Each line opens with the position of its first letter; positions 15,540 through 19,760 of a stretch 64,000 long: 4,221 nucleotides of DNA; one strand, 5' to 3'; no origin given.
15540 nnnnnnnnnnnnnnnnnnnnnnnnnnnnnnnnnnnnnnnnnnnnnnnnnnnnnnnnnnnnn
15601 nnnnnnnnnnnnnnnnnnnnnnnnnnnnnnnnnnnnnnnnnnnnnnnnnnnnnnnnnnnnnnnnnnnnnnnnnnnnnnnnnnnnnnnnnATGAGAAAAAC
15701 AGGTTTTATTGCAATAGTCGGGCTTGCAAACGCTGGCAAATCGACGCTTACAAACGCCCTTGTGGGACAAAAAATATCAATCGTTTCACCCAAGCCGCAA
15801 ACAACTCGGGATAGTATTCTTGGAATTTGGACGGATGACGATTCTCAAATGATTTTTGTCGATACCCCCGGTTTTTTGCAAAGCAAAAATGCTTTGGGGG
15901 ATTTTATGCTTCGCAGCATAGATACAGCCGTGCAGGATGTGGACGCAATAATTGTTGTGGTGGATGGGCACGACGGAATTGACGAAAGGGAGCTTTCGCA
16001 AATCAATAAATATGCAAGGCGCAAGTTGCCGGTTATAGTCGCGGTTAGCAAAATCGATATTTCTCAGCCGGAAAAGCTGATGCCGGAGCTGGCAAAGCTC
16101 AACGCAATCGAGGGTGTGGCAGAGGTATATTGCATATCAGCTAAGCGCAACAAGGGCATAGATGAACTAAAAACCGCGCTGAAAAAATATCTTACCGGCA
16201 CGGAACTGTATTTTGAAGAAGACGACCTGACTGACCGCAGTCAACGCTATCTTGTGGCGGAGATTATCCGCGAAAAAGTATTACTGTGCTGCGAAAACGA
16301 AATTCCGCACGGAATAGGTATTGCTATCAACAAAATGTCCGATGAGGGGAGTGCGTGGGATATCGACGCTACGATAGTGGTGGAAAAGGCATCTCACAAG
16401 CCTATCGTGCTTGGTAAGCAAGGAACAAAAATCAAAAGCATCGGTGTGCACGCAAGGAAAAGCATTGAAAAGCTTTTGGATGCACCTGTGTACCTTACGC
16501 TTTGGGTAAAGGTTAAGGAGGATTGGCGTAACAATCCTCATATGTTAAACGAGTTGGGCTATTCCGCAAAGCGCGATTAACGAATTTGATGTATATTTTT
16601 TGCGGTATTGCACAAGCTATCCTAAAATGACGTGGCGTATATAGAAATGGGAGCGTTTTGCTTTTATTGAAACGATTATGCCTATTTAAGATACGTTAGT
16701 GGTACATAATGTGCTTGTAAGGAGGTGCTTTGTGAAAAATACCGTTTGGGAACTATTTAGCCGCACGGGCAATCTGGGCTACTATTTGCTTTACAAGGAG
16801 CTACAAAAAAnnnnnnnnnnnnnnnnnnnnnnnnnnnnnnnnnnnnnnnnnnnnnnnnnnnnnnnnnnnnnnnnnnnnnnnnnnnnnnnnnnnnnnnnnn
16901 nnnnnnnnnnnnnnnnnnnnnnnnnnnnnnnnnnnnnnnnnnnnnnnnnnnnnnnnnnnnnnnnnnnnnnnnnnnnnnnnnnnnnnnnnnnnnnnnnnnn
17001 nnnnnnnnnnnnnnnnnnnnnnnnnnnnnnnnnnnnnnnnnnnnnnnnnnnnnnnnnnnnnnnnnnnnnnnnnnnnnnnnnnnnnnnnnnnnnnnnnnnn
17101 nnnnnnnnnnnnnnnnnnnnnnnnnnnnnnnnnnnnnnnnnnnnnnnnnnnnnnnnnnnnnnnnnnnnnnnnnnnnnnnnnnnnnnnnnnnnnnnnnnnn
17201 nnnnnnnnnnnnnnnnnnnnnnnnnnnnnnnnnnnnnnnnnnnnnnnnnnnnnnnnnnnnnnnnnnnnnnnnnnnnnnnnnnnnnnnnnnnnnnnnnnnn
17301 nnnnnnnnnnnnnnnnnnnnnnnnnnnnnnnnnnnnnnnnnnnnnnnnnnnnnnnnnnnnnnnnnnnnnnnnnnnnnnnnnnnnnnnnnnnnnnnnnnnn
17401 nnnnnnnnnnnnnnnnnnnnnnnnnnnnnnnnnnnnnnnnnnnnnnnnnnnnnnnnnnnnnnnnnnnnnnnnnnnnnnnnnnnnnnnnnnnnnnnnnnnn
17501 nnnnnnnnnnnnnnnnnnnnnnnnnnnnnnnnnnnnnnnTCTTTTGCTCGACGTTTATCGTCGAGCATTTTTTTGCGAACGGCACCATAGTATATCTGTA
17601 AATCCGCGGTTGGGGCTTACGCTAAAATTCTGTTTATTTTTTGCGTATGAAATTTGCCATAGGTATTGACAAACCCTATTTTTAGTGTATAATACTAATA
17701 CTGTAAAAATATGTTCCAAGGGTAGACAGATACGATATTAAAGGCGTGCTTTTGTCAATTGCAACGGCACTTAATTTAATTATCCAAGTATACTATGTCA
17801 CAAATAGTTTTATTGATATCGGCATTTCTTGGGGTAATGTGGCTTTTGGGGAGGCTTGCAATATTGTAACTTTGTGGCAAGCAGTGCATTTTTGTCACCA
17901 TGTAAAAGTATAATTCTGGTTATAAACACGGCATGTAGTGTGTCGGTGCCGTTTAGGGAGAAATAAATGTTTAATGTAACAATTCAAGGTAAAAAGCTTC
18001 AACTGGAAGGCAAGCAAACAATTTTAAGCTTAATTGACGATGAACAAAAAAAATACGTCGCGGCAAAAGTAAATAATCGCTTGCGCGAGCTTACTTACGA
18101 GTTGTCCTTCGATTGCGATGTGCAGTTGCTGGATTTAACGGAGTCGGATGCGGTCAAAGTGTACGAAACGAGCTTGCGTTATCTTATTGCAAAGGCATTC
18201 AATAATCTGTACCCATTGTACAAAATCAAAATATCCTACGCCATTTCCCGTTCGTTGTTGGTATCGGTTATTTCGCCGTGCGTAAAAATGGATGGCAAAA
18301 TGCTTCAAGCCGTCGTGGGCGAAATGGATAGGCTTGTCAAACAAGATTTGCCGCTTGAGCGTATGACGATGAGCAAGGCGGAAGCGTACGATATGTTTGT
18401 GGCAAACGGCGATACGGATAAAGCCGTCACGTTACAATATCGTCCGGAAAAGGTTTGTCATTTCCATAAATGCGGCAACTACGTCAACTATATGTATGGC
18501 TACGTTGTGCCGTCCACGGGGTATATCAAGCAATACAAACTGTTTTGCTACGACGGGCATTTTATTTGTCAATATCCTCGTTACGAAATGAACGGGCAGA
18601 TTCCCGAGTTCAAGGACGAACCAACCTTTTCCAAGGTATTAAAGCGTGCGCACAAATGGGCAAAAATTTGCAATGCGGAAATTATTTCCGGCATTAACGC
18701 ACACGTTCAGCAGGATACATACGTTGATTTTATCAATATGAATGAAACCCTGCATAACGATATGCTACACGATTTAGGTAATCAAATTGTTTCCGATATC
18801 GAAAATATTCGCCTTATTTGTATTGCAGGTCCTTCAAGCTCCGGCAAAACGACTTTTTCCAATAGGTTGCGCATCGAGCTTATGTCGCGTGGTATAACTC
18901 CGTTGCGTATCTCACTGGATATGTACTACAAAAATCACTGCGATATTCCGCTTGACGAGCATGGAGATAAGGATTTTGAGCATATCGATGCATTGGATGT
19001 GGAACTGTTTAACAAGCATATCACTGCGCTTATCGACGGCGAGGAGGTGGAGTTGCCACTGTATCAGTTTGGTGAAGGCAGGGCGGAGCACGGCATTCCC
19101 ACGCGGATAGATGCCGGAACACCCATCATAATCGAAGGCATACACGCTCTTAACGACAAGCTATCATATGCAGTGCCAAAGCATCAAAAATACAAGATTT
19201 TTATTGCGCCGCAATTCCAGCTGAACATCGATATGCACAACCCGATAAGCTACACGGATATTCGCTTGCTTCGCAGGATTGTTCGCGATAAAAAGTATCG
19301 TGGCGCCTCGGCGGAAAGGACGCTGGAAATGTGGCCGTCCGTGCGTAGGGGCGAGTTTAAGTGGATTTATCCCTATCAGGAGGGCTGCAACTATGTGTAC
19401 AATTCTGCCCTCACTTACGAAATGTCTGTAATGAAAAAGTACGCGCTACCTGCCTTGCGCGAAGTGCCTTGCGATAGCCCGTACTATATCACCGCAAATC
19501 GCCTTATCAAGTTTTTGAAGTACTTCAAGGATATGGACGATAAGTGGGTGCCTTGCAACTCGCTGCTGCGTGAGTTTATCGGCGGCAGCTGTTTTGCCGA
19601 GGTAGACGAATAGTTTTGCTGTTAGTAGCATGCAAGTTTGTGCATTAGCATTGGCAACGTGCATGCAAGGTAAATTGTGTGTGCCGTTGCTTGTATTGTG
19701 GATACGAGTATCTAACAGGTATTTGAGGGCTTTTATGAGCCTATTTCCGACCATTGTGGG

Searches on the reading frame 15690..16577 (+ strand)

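Call 13: search_protein_families(library=pfam, proteins=[window:15690-16577:+], max_evalue=0.01)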
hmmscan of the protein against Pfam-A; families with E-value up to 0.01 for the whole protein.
window:15690-16577:+ (296 aa): 13 families
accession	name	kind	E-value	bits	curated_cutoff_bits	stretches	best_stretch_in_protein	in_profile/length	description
PF01926.29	MMR_HSR1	-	6.2e-26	91.2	21.9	1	7-121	2-113/113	50S ribosome-binding GTPase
PF07650.23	KH_2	-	3.5e-18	65.6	22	1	204-280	1-78/78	KH domain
PF02421.24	FeoB_N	-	4.4e-14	52.7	27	1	7-163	3-155/156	Ferrous iron transport protein B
PF00009.33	GTP_EFTU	-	3.3e-13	50.1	26.5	1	50-168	67-186/188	Elongation factor Tu GTP binding domain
PF00350.29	Dynamin_N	-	8e-12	45.9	27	2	7-40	1-34/168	Dynamin family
PF03193.22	RsgA_GTPase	-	7.2e-09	36.1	30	2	79-167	18-107/174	RsgA GTPase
PF10662.15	PduV-EutP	-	2.2e-08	34.4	21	1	7-165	4-142/143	Ethanolamine utilisation - propanediol utilisation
PF04548.22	AIG1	-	0.00015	21.6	27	1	7-101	3-100/212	AIG1 family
PF00025.27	Arf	-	0.00023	21.1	22.3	0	6-35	16-45/174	ADP-ribosylation factor family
PF03029.23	ATP_bind_1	-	0.00035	20.9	27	0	53-169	92-208/240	Conserved hypothetical ATP binding protein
PF16897.10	MMR_HSR1_Xtn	-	0.0015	18.9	35.2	1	106-168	49-104/106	C-terminal region of MMR_HSR1 domain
PF09439.16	SRPRB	-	0.0032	17.3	25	1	7-108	6-95/178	Signal recognition particle receptor beta subunit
PF12631.12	MnmE_helical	-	0.0085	16.7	40.1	0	76-190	77-157/211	MnmE helical domain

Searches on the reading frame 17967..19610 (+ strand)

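Call 13: search_protein_families(library=pfam, proteins=[window:17967-19610:+], max_evalue=0.01)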
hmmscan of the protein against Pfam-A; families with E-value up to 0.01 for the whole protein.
window:17967-19610:+ (548 aa): 2 families
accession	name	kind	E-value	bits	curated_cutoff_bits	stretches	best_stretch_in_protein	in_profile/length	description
PF00485.24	PRK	-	1.7e-16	61.1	22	1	283-469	1-178/196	Phosphoribulokinase / Uridine kinase family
PF13238.12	AAA_18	-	0.0009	20.1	29.4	1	284-393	1-81/128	AAA domain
